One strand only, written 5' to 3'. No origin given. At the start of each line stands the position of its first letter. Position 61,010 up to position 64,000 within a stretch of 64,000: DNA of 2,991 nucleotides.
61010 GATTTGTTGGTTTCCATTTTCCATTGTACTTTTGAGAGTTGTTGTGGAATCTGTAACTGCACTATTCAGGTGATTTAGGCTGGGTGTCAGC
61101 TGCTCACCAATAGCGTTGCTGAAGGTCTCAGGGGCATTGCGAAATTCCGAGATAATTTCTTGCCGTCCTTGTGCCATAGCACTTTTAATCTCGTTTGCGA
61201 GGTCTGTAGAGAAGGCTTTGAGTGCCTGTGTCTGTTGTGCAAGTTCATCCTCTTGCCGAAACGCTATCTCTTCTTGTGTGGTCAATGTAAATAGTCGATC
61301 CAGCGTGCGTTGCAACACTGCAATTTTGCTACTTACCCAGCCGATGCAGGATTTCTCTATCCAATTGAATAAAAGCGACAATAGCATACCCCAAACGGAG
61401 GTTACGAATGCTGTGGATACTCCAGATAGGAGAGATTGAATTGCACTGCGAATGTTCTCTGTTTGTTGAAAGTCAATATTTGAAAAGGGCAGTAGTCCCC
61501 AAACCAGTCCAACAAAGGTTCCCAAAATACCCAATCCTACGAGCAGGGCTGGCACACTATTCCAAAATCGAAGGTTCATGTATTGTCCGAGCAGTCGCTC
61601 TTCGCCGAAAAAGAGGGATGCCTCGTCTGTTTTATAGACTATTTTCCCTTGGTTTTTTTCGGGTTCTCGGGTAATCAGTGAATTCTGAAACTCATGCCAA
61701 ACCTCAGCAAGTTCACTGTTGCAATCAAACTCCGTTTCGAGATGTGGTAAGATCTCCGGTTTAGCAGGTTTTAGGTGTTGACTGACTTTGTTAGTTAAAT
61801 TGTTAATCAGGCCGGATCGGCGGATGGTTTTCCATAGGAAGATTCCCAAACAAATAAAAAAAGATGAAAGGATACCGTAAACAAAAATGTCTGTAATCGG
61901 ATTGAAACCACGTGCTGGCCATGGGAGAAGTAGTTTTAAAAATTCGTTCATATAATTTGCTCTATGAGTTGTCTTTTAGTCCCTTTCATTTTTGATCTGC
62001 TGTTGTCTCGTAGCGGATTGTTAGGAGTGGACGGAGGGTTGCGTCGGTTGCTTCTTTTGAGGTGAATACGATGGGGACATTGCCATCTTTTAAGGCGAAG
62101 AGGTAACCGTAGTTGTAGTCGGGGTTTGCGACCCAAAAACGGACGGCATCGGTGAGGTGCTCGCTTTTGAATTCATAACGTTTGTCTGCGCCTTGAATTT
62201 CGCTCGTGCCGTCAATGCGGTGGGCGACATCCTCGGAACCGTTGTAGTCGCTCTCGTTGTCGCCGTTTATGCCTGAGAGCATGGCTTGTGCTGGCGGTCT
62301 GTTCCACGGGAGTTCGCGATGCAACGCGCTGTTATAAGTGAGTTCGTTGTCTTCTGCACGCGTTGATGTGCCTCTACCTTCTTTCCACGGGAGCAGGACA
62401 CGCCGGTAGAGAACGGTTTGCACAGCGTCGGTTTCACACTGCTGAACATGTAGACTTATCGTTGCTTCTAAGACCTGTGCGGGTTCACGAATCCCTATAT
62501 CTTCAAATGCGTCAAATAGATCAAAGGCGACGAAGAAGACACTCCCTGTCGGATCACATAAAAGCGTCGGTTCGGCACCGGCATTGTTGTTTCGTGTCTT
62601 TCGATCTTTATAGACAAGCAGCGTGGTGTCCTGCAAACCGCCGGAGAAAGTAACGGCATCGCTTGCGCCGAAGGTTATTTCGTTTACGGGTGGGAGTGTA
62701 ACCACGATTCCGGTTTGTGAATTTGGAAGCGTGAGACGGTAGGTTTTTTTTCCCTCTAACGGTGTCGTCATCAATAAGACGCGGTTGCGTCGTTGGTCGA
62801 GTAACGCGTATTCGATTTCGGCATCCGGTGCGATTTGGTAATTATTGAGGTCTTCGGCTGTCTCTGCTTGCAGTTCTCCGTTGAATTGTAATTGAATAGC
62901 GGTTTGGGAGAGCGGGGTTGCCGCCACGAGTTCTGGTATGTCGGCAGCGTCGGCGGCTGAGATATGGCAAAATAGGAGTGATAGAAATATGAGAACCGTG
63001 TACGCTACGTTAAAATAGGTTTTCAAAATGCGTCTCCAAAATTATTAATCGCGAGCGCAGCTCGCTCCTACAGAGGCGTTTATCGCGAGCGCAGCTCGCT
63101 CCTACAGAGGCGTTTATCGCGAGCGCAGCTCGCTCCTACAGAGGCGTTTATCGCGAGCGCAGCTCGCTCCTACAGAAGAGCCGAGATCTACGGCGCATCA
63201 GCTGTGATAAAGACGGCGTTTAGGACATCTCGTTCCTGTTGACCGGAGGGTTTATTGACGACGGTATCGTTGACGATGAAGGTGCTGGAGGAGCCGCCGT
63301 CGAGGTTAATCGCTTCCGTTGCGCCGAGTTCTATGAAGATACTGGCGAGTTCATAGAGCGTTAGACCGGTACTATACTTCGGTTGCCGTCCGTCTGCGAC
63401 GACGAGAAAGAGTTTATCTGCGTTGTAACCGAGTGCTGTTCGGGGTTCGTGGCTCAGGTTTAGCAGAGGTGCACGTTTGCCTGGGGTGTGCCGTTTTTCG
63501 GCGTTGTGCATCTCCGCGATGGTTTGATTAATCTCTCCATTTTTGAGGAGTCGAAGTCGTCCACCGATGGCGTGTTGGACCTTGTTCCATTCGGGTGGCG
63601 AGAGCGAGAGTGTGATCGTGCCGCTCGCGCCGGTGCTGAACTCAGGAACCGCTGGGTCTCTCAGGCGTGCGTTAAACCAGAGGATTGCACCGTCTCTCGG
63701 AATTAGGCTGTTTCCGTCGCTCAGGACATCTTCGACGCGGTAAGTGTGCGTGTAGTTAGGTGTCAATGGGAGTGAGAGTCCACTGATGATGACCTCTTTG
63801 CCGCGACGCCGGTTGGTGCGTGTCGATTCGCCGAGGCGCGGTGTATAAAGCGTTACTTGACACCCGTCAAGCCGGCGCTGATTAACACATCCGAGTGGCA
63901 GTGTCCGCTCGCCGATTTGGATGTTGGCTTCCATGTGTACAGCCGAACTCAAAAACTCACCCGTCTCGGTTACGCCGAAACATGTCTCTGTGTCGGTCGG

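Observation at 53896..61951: Complete four-gene Zorya type I-like defence module (zorA-zorB-zorC-zorD order) on an AT-rich island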

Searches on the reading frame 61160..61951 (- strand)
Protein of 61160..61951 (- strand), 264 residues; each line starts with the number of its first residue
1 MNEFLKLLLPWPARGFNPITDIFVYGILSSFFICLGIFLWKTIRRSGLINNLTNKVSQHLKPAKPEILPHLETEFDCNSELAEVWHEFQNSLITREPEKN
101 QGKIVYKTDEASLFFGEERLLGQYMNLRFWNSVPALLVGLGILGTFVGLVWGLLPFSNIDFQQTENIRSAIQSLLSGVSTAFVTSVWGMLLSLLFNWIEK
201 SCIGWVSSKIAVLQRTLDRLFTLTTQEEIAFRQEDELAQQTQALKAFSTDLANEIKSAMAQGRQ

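Call 41: search_solved_structures(query=window:61160-61951:-, max_evalue=1, show_alignments=5)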
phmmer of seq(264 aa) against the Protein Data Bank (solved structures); distinct sequences matched with E-value up to 1: 7.
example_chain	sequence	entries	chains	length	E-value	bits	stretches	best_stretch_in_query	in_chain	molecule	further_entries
8qyy_A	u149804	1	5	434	2.8e-23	85.9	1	28-252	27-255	Anti-phage defense ZorAB system ZorA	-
8qyk_A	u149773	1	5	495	3.8e-23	85.5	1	28-252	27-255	Anti-phage defense ZorAB system ZorA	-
8qyd_A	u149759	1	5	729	8.3e-23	84.4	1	28-252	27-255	Anti-phage defense ZorAB system ZorA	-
8qyh_A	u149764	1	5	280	1.5e-22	83.6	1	28-252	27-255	Anti-phage defense ZorAB system ZorA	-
8vvn_C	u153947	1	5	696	3.1e-18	69.4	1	20-260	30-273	MotA/TolQ/ExbB proton channel domain-containing protein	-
8vvi_F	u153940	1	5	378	0.0001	25.1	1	130-225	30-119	MotA/TolQ/ExbB proton channel domain-containing protein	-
5fsb_A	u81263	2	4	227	0.96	12.1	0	128-190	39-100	TECTONIN 2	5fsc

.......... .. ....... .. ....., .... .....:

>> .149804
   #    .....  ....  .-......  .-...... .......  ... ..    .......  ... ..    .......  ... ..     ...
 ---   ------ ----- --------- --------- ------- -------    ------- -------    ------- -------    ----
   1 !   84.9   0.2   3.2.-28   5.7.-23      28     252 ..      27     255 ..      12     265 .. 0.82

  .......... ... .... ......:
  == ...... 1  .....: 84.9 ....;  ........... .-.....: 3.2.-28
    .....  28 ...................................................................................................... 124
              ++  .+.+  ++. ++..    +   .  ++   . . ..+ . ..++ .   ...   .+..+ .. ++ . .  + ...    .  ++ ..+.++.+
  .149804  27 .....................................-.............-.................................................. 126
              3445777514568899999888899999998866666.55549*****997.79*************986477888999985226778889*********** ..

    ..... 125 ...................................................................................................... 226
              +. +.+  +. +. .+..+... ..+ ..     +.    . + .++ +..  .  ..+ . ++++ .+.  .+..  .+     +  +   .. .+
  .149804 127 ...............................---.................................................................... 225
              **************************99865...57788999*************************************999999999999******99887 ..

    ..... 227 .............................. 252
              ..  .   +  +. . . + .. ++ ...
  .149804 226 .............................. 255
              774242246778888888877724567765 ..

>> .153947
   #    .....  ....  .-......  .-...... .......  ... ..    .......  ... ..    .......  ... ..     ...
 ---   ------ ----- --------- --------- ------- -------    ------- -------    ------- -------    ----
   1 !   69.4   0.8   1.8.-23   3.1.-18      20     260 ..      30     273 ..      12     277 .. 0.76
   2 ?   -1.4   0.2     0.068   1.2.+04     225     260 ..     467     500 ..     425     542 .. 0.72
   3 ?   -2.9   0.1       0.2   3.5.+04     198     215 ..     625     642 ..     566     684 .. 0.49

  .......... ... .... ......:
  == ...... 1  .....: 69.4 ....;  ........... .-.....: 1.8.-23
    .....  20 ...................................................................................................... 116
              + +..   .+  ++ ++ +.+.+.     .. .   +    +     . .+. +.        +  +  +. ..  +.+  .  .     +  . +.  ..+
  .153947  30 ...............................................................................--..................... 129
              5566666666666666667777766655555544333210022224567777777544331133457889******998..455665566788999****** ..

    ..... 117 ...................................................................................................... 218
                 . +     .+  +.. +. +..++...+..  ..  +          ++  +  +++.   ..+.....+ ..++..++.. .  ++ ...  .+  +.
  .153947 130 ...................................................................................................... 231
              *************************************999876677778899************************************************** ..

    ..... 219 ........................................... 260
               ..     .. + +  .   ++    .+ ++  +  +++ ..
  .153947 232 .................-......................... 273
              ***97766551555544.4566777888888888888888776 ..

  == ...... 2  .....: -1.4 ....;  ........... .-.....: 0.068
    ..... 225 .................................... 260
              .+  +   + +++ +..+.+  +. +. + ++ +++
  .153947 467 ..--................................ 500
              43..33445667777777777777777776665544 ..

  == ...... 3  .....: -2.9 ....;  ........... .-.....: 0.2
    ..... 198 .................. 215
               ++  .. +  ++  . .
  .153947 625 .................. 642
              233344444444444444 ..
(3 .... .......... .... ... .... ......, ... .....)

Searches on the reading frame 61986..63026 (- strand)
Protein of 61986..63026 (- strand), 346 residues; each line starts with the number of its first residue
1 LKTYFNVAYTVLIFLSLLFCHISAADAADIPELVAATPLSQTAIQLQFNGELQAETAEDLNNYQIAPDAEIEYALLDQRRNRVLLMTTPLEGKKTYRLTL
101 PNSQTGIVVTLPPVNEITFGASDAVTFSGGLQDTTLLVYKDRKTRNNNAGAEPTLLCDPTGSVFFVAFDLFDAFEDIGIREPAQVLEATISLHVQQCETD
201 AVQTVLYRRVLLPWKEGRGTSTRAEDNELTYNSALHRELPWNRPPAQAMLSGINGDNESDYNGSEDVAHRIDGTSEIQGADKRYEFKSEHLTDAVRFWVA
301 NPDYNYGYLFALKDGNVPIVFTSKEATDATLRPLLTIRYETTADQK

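Call 27: search_protein_families(library=pfam, proteins=[window:61986-63026:-], max_evalue=0.01)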
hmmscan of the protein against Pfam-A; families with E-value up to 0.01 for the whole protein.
window:61986-63026:- (346 aa): 0 families

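Call 62: find_homologous_proteins(query=window:61986-63026:-, max_evalue=1e-10)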
Query window:61986-63026:- (346 aa): 446 proteins with E <= 1e-10 among 4146 candidates; the best 120 are listed.
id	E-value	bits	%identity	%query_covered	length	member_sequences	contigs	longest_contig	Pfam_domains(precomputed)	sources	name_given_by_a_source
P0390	9.1e-228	773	99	100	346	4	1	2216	-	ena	-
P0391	3.5e-218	741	96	98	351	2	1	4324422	-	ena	-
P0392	4.4e-218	741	96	98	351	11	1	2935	-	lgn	-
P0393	6.1e-201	685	90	99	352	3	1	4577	-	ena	-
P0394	9.2e-200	681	87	100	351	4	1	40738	-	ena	-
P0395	1.1e-199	680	87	100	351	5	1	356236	-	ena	-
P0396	4.0e-199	679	88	100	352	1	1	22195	-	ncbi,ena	-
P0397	1.5e-198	677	88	99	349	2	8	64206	-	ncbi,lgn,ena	-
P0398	1.9e-198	676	86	100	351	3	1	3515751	-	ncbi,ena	-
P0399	1.3e-197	674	88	98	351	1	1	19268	-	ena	-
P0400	2.9e-197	673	87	100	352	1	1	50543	-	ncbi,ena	-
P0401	3.0e-197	672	88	99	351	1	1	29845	-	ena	-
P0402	3.2e-197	672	88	98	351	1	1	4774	-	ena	-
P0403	3.8e-197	672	87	100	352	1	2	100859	-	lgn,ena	-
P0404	5.2e-196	668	86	100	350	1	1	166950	-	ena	-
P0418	5.7e-187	639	80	100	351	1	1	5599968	-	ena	-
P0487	4.5e-179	613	78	100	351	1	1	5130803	-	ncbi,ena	-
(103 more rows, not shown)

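Call 63: find_encoding_contigs(protein=P0391, flank=10000, max_places=1)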
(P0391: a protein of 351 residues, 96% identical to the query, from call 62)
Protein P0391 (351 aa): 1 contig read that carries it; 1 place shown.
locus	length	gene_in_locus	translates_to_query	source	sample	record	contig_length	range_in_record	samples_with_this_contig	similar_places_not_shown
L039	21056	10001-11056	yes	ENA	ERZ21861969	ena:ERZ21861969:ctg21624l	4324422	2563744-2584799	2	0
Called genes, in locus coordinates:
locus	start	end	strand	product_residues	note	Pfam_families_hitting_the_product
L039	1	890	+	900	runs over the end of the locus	PF00133:tRNA-synt_1, PF08264:Anticodon_1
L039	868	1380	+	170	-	PF01252:Peptidase_A8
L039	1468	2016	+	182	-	-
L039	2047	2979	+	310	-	PF00551:Formyl_trans_N, PF02911:Formyl_trans_C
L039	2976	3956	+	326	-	PF03793:PASTA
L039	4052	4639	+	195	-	PF00834:Ribul_P_3_epim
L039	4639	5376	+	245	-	PF20260:PUA_4, PF04452:Methyltrans_RNA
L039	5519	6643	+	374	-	PF04389:Peptidase_M28 (weak), PF01546:Peptidase_M20, PF05343:Peptidase_M42 (weak), PF07687:M20_dimer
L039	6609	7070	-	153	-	PF02391:MoaE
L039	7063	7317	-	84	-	PF02597:ThiS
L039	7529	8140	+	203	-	-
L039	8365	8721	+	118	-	PF02152:FolB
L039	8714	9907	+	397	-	PF09992:NAGPA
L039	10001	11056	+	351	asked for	-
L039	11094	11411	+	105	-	-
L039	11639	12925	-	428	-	PF04413:Glycos_transf_N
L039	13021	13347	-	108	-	PF00085:Thioredoxin, PF14595:Thioredoxin_9 (weak), PF00578:AhpC-TSA (faint), PF08534:Redoxin (faint), PF13098:Thioredoxin_2, PF13905:Thioredoxin_8 (faint)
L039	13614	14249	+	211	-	PF13085:Fer2_3 (weak), PF01799:Fer2_2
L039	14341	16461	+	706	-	PF01315:Ald_Xan_dh_C, PF02738:MoCoBD_1, PF20256:MoCoBD_2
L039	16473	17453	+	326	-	PF00941:FAD_binding_5, PF03450:CO_deh_flav_C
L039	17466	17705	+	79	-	-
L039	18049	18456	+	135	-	-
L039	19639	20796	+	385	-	-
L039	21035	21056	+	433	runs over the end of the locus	PF23381:Beta-prop_IFT122_1st, PF23393:Beta-prop_WDR90_POC16_2nd, PF23414:Beta-prop_EML_2, PF24782:WD40_MABP1-WDR62_2nd, PF24807:WD40_CDC20-Fz, PF25172:Beta-prop_WDR3_2nd, PF25173:Beta-prop_WDR3_1st, PF25174:Beta-prop_THOC3, +23 more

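Call 64: find_encoding_contigs(protein=P0398, flank=10000, max_places=1)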
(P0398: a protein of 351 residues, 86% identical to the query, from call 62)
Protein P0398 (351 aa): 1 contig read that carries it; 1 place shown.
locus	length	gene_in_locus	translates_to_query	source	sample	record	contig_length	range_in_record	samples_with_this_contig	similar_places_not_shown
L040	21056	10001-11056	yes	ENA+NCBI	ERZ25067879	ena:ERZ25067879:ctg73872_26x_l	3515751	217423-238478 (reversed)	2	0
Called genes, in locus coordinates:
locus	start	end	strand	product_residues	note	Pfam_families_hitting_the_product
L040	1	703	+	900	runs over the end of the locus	PF00133:tRNA-synt_1, PF08264:Anticodon_1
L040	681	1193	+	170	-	PF01252:Peptidase_A8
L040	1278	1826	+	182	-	-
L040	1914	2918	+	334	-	PF00551:Formyl_trans_N, PF02911:Formyl_trans_C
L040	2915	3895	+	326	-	PF03793:PASTA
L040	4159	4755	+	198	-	PF00834:Ribul_P_3_epim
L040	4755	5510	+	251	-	PF20260:PUA_4, PF04452:Methyltrans_RNA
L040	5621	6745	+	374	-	PF04389:Peptidase_M28 (weak), PF01546:Peptidase_M20, PF05343:Peptidase_M42 (weak), PF07687:M20_dimer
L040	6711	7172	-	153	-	PF02391:MoaE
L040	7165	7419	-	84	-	PF02597:ThiS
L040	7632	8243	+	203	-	-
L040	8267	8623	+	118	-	PF02152:FolB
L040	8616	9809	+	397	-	PF09992:NAGPA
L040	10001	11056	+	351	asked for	-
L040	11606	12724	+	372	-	-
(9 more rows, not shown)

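Call 65: find_encoding_contigs(protein=P0418, flank=10000, max_places=1)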
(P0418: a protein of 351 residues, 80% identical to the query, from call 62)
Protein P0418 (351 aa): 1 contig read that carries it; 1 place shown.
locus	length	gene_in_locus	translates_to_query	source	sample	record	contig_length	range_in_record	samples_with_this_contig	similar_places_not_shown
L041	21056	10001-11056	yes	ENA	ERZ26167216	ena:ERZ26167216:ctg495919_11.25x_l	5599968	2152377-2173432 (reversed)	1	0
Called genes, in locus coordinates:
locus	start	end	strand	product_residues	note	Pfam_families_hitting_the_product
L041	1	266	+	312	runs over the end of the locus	PF00551:Formyl_trans_N, PF02911:Formyl_trans_C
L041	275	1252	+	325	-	PF03793:PASTA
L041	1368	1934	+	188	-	PF00834:Ribul_P_3_epim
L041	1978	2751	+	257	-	PF20260:PUA_4, PF04452:Methyltrans_RNA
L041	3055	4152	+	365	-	PF12323:HTH_OrfB_IS605 (weak), PF01385:OrfB_IS605, PF07282:Cas12f1-like_TNB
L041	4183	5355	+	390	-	PF04389:Peptidase_M28 (weak), PF01546:Peptidase_M20, PF05343:Peptidase_M42 (weak), PF07687:M20_dimer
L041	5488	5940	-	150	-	PF02391:MoaE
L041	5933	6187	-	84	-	PF02597:ThiS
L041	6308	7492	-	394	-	PF13808:DDE_Tnp_1_assoc, PF01609:DDE_Tnp_1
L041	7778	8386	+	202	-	-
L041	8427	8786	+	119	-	PF02152:FolB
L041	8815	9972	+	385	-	PF09992:NAGPA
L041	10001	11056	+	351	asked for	-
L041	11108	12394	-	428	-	PF04413:Glycos_transf_N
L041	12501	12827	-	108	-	PF00085:Thioredoxin, PF14595:Thioredoxin_9, PF13098:Thioredoxin_2, PF08534:Redoxin (faint), PF13905:Thioredoxin_8 (faint), PF13192:Thioredoxin_3 (weak)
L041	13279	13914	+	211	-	PF13085:Fer2_3 (weak), PF01799:Fer2_2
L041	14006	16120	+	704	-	PF01315:Ald_Xan_dh_C, PF02738:MoCoBD_1, PF20256:MoCoBD_2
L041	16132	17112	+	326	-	PF00941:FAD_binding_5, PF03450:CO_deh_flav_C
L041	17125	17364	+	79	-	-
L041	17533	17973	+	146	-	-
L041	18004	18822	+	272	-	PF07350:Gig2-like (faint), PF05721:PhyH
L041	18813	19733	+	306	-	PF05050:Methyltransf_21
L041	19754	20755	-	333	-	PF00248:Aldo_ket_red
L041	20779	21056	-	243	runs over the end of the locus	PF00106:adh_short, PF08659:KR, PF13561:adh_short_C2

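Call 66: find_encoding_contigs(protein=P0487, flank=10000, max_places=1)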
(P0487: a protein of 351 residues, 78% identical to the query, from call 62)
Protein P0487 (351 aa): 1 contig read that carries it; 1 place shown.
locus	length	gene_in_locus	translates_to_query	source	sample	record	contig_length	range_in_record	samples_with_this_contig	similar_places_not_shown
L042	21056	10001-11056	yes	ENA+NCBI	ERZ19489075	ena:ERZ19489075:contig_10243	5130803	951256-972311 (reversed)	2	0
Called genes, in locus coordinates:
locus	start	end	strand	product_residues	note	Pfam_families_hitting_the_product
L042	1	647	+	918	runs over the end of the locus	PF00133:tRNA-synt_1, PF08264:Anticodon_1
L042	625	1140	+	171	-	PF01252:Peptidase_A8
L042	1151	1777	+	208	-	-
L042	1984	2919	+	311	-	PF00551:Formyl_trans_N, PF02911:Formyl_trans_C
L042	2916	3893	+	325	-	PF03793:PASTA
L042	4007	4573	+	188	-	PF00834:Ribul_P_3_epim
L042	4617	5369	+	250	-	PF20260:PUA_4, PF04452:Methyltrans_RNA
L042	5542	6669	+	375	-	PF01546:Peptidase_M20, PF05343:Peptidase_M42 (weak), PF07687:M20_dimer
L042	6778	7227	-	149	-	PF02391:MoaE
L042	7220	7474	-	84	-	PF02597:ThiS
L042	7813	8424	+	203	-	-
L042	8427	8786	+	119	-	PF02152:FolB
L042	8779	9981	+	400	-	PF09992:NAGPA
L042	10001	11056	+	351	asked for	-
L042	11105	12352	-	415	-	PF04413:Glycos_transf_N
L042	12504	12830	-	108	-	PF00085:Thioredoxin, PF14595:Thioredoxin_9 (weak), PF08534:Redoxin (faint), PF13098:Thioredoxin_2, PF13905:Thioredoxin_8 (faint)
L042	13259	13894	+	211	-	PF13085:Fer2_3 (weak), PF01799:Fer2_2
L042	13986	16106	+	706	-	PF01315:Ald_Xan_dh_C, PF02738:MoCoBD_1, PF20256:MoCoBD_2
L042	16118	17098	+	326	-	PF00941:FAD_binding_5, PF03450:CO_deh_flav_C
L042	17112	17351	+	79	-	-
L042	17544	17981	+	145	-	-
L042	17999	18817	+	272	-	PF07350:Gig2-like (faint), PF05721:PhyH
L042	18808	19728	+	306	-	PF02475:TRM5-TYW2_MTfase (weak), PF05050:Methyltransf_21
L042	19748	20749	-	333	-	PF00248:Aldo_ket_red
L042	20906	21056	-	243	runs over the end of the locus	PF00106:adh_short, PF08659:KR, PF13561:adh_short_C2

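Call 71: search_protein_families(library=ncbifam, proteins=[window:61986-63026:-], max_evalue=0.1)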
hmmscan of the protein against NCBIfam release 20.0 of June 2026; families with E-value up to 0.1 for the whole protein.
window:61986-63026:- (346 aa): 1 family
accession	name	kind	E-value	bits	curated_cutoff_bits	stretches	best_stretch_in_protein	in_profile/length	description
NF033679.1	DNRLRE_dom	domain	1.4e-06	28.5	34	1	179-337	42-163/164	DNRLRE domain-containing protein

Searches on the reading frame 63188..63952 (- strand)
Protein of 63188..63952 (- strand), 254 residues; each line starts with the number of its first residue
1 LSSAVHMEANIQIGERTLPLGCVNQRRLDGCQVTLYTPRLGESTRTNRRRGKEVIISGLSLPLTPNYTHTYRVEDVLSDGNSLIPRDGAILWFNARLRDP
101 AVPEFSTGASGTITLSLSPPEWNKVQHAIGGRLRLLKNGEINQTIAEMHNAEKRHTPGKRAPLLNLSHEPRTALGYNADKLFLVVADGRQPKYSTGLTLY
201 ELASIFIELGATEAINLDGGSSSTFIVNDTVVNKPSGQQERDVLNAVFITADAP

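Call 27: search_protein_families(library=pfam, proteins=[window:63188-63952:-], max_evalue=0.01)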
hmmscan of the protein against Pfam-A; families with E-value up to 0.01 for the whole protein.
window:63188-63952:- (254 aa): 1 family
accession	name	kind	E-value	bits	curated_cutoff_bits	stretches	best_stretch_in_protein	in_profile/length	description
PF09992.14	NAGPA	-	1.4e-32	113.7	25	1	80-249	19-168/169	Phosphodiester glycosidase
